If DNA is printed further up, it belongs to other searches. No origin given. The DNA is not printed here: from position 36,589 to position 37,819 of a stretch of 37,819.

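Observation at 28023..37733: Recurrent 23-bp palindrome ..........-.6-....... found only in intergenic regions upstream of uncharacterised genes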

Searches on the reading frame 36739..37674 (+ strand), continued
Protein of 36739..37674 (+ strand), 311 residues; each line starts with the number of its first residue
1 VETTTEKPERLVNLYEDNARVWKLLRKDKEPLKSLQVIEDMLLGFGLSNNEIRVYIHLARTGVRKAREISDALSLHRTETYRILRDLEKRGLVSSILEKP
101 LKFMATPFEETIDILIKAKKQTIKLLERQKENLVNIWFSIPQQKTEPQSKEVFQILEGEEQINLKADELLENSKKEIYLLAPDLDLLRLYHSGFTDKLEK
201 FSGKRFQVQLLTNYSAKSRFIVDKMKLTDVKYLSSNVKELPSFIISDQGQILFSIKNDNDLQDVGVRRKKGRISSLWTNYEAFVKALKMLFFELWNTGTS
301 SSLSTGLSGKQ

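Call 36: search_solved_structures(query=window:36739-37674:+, max_evalue=0.01)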
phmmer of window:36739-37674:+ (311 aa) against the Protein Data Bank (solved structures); distinct sequences matched with E-value up to 0.01: 3.
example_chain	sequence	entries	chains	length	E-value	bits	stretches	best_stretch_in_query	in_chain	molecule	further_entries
5bpd_A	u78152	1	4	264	2.9e-06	30.2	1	40-185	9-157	TrmBL2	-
5box_A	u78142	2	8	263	3.1e-06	30.1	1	41-185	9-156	Putative HTH-type transcriptional regulator TrmBL2 | TrmBL2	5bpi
5bqt_A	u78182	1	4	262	3.1e-06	30.1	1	41-185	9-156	Putative HTH-type transcriptional regulator TrmBL2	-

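Call 73: search_protein_families(library=pfam, proteins=[L001:10324-11241:+, L001:8871-9467:+, L001:14790-15851:+, L001:15883-16275:+, L001:16282-17037:+], max_evalue=1)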
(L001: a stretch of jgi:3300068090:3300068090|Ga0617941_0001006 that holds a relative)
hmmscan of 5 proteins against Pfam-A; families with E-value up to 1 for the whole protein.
L001:10324-11241:+ (305 aa): 0 families

L001:8871-9467:+ (198 aa): 4 families
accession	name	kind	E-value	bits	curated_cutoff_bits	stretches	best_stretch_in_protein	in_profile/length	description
PF07790.16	Pilin_N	-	9.3e-05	23.7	25.2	1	24-98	2-72/78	Archaeal Type IV pilin, N-terminal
PF00932.25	LTD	-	0.019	15.8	34.3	1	59-164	5-71/109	Lamin Tail Domain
PF17186.10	Lipocalin_9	-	0.07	13.7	26.2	1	51-117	46-115/131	Lipocalin-like domain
PF22544.2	HYDIN_VesB_CFA65-like_Ig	-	0.12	13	25.5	0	73-102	18-47/100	HYDIN/CFA65/VesB-like, Ig-like domain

L001:14790-15851:+ (353 aa): 0 families

L001:15883-16275:+ (130 aa): 4 families
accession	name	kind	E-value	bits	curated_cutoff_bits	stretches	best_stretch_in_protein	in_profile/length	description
PF15284.11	PAGK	-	0.1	13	22.8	1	5-36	8-37/64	Phage-encoded virulence factor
PF24754.1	MavL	-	0.13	11.5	27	1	55-112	70-125/325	Macrodomain effector MavL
PF01252.23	Peptidase_A8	-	0.15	12.7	25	1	8-68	56-111/142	Signal peptidase (SPase) II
PF23959.1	DUF7288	-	0.36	11.7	27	0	2-82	7-107/184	Family of unknown function (DUF7288)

L001:16282-17037:+ (251 aa): 1 family
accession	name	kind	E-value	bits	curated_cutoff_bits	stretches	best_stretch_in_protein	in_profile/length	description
PF22358.2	MfA4_C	-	0.42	10.8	27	0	92-123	37-68/137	Minor fimbrium tip subunit MfA4, C-terminal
